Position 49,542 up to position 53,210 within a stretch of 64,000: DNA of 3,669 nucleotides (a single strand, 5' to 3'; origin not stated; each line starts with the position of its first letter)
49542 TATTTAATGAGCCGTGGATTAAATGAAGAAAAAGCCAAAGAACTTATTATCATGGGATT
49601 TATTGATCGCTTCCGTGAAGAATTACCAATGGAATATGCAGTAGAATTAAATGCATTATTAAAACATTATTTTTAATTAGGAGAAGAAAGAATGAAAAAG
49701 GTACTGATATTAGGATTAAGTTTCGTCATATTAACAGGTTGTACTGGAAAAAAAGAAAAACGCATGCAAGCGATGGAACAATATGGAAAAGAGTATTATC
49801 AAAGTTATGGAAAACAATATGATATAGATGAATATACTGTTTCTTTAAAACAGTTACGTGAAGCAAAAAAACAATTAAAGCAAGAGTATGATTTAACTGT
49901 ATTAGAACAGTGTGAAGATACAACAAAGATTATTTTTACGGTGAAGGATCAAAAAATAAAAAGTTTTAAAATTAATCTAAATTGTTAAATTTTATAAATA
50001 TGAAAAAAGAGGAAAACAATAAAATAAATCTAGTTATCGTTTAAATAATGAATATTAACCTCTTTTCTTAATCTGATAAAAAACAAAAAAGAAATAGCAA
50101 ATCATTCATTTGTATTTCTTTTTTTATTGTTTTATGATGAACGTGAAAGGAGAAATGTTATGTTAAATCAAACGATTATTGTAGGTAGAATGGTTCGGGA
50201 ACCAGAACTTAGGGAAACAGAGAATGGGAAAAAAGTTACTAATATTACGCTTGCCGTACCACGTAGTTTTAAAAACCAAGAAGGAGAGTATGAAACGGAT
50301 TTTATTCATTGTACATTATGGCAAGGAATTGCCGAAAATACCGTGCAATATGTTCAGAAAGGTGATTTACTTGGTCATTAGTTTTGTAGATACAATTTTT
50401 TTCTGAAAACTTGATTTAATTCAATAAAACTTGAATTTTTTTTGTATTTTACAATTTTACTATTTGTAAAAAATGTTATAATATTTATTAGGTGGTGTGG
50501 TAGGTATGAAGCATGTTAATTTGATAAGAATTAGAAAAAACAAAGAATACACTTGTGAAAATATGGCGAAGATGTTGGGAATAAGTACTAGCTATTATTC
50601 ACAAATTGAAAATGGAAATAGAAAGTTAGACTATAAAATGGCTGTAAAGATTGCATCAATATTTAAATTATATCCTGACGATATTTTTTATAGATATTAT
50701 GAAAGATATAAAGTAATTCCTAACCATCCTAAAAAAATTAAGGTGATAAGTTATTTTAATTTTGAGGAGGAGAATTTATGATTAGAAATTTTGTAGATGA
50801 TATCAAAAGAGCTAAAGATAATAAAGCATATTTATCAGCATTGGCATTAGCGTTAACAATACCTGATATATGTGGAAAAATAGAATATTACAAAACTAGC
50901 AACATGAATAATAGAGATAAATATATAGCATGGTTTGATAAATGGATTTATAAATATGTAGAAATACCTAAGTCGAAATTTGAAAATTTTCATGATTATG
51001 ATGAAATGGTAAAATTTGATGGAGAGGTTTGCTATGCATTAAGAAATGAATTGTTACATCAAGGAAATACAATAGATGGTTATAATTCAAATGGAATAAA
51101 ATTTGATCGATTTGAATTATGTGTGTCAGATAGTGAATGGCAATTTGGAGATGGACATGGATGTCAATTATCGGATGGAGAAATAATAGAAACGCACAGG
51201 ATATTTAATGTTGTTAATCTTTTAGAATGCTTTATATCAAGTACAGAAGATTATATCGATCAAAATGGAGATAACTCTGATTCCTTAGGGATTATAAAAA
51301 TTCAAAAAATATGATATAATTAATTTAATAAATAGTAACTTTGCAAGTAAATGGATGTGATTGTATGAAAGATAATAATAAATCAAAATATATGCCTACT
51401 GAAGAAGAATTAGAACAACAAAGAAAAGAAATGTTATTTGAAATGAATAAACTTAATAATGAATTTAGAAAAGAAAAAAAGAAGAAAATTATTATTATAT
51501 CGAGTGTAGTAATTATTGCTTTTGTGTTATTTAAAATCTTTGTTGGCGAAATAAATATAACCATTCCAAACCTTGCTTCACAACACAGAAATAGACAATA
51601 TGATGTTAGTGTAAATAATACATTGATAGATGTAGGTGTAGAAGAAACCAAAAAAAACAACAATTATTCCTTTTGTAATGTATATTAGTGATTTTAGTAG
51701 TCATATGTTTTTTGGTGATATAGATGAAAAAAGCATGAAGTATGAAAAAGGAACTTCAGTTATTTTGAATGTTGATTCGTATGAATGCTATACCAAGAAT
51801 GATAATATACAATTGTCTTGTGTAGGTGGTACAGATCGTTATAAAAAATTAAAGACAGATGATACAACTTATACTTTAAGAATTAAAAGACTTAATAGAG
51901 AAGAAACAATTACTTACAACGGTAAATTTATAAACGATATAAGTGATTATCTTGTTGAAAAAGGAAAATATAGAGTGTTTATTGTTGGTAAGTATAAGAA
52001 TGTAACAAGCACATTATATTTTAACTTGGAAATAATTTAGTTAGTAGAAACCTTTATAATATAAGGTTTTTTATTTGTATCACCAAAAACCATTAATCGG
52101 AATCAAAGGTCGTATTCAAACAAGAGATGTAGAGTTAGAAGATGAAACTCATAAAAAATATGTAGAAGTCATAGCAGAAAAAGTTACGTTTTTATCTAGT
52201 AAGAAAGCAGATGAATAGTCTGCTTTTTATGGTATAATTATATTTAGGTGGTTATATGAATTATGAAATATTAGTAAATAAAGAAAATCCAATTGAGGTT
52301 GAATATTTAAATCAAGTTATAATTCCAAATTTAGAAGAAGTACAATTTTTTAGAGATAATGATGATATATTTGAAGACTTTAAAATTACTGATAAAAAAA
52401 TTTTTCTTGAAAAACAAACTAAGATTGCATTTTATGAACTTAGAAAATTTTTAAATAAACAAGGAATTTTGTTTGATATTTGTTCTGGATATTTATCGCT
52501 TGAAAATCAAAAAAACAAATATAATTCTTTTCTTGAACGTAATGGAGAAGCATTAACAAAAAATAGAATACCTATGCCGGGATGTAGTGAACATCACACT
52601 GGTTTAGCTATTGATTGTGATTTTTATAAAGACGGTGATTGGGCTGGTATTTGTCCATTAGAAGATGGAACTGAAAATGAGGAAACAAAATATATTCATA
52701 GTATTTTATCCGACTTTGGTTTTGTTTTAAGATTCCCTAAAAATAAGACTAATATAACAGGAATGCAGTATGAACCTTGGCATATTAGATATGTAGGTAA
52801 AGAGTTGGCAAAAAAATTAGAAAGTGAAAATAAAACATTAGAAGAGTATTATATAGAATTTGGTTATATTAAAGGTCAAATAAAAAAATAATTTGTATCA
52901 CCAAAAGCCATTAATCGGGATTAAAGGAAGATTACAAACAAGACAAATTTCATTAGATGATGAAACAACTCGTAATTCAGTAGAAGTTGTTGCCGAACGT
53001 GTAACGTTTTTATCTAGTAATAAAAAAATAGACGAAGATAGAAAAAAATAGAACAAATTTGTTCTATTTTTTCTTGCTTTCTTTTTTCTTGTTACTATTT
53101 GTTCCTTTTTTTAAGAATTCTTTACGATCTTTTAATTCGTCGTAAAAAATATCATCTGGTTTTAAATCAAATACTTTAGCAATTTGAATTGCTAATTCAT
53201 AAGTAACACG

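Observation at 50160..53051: One ssb 5' half followed by two tandem, divergent ssb 3' halves separated by cargo cassettes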

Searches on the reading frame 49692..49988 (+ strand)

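Call 63: search_protein_families(library=ncbifam, proteins=[window:49692-49988:+], max_evalue=0.01)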
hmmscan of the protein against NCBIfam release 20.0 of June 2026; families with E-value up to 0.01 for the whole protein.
window:49692-49988:+ (98 aa): 3 families
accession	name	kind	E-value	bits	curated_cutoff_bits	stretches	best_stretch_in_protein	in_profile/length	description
NF047408.1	SA0632_fam_LP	equivalog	0.00042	19.9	70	0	1-24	1-25/68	SA0632 family lipoprotein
NF041193.1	lipo_SP0191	subfamily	0.0018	18.3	75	1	1-95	1-84/190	SP0191 family lipoprotein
TIGR03302.1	OM_YfiO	subfamily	0.0029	17.1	81.4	1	2-63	2-64/239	outer membrane protein assembly factor BamD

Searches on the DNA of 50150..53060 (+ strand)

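Call 93: search_dna_similar(query=window:50150-53060:+, collection=phages, mode=distant, max_rows=10)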
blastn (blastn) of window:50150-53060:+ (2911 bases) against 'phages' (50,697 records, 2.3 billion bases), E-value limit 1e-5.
No match.

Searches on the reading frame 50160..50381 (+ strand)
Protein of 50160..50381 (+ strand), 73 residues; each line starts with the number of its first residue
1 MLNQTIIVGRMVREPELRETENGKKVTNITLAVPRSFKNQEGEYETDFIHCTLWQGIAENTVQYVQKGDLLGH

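Call 3: search_protein_families(library=pfam, proteins=[window:50160-50381:+], max_evalue=0.1)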
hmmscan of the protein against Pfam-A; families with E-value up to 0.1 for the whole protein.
window:50160-50381:+ (73 aa): 1 family
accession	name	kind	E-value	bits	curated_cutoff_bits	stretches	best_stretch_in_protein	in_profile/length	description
PF00436.31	SSB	-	1.9e-20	73.3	26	1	2-71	1-72/104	Single-strand binding protein family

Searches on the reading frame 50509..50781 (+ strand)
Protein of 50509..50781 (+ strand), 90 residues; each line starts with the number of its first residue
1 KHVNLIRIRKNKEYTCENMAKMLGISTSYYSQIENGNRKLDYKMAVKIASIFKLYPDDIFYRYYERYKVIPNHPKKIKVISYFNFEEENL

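Call 3: search_protein_families(library=pfam, proteins=[window:50509-50781:+], max_evalue=0.1)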
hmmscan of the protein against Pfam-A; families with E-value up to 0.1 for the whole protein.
window:50509-50781:+ (90 aa): 6 families
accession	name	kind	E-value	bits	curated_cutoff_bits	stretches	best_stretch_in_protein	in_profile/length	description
PF12844.13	HTH_19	-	4.6e-12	46.1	30.2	1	7-64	6-63/64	Helix-turn-helix domain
PF01381.28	HTH_3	-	4e-11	43.2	23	1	7-58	3-54/55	Helix-turn-helix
PF13560.12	HTH_31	-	2e-05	25.3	27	1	7-54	8-56/64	Helix-turn-helix domain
PF13443.12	HTH_26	-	0.017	15.8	22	1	4-61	1-59/63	Cro/C1-type HTH DNA-binding domain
PF04545.22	Sigma70_r4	-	0.049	13.6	24.1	1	5-34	12-41/50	Sigma-70, region 4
PF13413.12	HTH_25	-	0.06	13.6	24.6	1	5-37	2-34/62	Helix-turn-helix domain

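Call 52: search_protein_families(library=phrogs, proteins=[window:50509-50781:+], max_evalue=0.01)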
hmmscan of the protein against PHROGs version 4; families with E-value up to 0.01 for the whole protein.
window:50509-50781:+ (90 aa): 23 families
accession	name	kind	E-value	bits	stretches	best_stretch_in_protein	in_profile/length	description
phrog_3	-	transcription regulation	1.5e-12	49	1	4-76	92-162/430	transcriptional repressor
phrog_8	-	transcription regulation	3.1e-09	37.7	1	5-54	81-130/346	transcriptional regulator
phrog_2967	-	transcription regulation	2.4e-08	34.8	1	4-80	14-84/225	transcriptional regulator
phrog_7241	-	transcription regulation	3.2e-08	34.7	1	9-59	70-120/122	transcriptional regulator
phrog_2439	-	transcription regulation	3.9e-08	33.6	1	4-67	11-73/367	transcriptional regulator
phrog_4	-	transcription regulation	1.3e-05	25.4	1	7-80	143-214/400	transcriptional repressor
phrog_11451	-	transcription regulation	1.4e-05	26.4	1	8-66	13-71/98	CI-like repressor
phrog_4441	-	DNA, RNA and nucleotide metabolism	2.6e-05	25.5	1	19-61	24-66/98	HTH DNA binding protein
phrog_5823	-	transcription regulation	0.0001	22.6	1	5-54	11-61/404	transcriptional regulator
phrog_1381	-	moron, auxiliary metabolic gene and host takeover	0.00016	22.1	1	9-69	22-81/264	plasmid antitoxin with HTH domain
phrog_2328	-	transcription regulation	0.00043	21.1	1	9-54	24-69/128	transcriptional repressor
phrog_638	-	transcription regulation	0.00061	20.7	1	17-54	21-58/145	transcriptional regulator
phrog_296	-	integration and excision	0.00079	19.2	1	6-51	233-279/626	DNA transposition protein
phrog_2104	-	unknown function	0.0014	19.8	1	6-41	45-80/103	-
phrog_1728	-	transcription regulation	0.0017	18.3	1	4-63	7-65/380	transcriptional regulator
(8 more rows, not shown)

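Call 64: search_protein_families(library=padloc, proteins=[window:50509-50781:+], max_evalue=0.01)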
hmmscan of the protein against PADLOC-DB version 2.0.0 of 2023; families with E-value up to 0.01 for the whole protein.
window:50509-50781:+ (90 aa): 12 families
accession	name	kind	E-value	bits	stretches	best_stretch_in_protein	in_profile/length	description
PDLC02926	HTH_VI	-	1.3e-09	36.2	1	7-55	8-56/92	-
PDLC03665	Control_protein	-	3.8e-05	21.9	1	5-58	13-67/77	control protein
PDLC03947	RmrA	-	5.5e-05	20.2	1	8-66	19-76/383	-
PDLC04775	PDC-M69A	-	7.2e-05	21.3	1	7-60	14-67/113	-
PDLC03946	RmrA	-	0.00017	18.4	1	5-62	7-63/357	-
PDLC03954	RmrA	-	0.00032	17.7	1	4-55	14-65/380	-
PDLC04142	capH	-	0.00053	19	1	4-53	10-59/103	capH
PDLC03943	RmrA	-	0.0012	16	1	4-61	6-62/370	-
PDLC03953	RmrA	-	0.0017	15.6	1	14-54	19-59/373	-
PDLC03664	Control_protein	-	0.0031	15.9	1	6-60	19-73/74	control protein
PDLC03944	RmrA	-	0.0037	14.4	1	8-63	14-68/384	-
PDLC03951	RmrA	-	0.0071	13.3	1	4-61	12-68/400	-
